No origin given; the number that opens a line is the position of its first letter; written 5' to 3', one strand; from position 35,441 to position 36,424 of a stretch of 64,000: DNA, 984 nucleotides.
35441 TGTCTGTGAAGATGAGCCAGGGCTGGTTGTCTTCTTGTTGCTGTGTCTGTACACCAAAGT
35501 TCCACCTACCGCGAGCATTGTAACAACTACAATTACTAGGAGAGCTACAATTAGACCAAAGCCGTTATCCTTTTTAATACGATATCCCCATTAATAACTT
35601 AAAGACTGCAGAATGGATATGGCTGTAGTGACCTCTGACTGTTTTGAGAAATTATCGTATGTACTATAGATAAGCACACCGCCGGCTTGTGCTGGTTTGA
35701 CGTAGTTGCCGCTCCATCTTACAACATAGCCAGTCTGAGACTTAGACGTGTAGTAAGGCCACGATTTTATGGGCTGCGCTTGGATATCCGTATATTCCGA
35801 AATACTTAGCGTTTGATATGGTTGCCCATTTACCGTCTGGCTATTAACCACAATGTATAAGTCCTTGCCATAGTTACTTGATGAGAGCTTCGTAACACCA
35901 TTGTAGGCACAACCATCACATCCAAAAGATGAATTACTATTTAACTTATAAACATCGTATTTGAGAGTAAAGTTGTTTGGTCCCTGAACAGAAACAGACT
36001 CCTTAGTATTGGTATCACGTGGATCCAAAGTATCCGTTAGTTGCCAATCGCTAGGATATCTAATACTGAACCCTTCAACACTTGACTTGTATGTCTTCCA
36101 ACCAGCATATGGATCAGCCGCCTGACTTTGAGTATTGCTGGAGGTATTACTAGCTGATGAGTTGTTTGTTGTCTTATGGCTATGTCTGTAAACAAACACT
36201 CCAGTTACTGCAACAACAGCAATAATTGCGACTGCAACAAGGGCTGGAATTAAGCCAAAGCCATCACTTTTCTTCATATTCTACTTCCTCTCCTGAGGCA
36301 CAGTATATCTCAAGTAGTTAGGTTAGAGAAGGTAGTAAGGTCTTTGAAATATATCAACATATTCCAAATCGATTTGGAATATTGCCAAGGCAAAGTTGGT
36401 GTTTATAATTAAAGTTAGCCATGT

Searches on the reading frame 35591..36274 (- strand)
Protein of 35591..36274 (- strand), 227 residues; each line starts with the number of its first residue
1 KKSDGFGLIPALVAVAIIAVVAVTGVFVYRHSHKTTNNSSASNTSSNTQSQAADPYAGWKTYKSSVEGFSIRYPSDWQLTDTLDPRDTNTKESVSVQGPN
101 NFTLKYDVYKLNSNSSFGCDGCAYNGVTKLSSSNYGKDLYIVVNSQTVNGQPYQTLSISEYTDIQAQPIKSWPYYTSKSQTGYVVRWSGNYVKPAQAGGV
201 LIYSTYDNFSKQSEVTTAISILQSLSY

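Call 87: search_protein_families(library=pfam, proteins=[window:35591-36274:-], max_evalue=0.001)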
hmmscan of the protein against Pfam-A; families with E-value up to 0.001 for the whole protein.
window:35591-36274:- (227 aa): 1 family
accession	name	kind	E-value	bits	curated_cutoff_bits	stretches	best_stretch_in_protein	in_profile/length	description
PF18933.6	PsbP_2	-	5.6e-07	30.2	27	1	15-82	3-67/184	PsbP-like protein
